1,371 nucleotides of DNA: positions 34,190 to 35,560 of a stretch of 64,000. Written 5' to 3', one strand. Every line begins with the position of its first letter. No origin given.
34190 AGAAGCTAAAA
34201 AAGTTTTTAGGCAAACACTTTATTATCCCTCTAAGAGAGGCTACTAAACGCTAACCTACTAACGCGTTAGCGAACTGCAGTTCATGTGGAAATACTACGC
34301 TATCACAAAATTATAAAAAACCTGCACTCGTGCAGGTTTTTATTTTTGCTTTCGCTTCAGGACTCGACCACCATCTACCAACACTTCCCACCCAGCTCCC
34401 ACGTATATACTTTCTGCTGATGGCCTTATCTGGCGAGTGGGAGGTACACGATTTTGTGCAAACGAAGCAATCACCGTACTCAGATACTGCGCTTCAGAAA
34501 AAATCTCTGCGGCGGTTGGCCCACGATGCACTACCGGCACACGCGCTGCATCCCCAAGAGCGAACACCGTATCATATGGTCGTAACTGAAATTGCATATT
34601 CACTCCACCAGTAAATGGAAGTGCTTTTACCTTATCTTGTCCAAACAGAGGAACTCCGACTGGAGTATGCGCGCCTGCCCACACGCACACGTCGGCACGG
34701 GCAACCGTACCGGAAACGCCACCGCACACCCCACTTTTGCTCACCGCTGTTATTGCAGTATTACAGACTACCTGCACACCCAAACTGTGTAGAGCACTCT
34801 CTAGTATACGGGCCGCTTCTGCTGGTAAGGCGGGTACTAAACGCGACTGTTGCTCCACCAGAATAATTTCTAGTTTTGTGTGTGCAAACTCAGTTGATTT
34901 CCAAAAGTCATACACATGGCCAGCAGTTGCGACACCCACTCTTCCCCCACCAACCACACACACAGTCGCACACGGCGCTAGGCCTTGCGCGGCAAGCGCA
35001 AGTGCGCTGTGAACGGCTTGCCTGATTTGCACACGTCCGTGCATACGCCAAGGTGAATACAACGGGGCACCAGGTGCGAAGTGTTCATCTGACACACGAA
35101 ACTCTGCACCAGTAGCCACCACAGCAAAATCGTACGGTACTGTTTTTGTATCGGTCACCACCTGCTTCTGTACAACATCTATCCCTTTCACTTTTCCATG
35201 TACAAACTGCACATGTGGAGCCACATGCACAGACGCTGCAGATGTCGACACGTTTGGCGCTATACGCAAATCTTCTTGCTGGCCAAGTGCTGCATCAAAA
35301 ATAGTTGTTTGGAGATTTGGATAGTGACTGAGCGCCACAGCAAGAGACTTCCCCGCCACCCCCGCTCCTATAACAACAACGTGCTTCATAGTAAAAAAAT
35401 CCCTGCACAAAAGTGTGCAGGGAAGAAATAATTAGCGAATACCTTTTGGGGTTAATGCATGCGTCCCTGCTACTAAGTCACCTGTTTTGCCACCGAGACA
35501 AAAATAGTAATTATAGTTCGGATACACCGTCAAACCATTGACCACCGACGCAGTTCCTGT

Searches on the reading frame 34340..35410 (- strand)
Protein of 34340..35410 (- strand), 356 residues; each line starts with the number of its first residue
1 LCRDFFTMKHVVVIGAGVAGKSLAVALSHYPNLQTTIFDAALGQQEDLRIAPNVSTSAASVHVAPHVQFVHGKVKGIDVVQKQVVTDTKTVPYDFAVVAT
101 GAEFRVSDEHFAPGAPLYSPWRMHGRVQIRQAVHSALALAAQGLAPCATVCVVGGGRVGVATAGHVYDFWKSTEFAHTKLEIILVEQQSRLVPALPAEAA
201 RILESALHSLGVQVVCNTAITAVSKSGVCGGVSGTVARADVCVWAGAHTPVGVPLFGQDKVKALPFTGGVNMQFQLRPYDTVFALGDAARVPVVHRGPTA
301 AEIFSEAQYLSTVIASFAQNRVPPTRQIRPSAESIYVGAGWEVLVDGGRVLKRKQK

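Call 74: search_protein_families(library=pfam, proteins=[window:34340-35410:-], max_evalue=0.0001)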
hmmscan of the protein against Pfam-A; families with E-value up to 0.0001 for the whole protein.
window:34340-35410:- (356 aa): 3 families
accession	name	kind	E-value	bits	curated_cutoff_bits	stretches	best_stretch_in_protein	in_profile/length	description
PF07992.20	Pyr_redox_2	-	2.5e-25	89.9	26.1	1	10-295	2-278/291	Pyridine nucleotide-disulphide oxidoreductase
PF01266.30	DAO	-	1e-09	38.9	27.9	0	10-41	1-31/353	FAD dependent oxidoreductase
PF00070.33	Pyr_redox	-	1.2e-09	38.9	22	1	150-227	2-70/82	Pyridine nucleotide-disulphide oxidoreductase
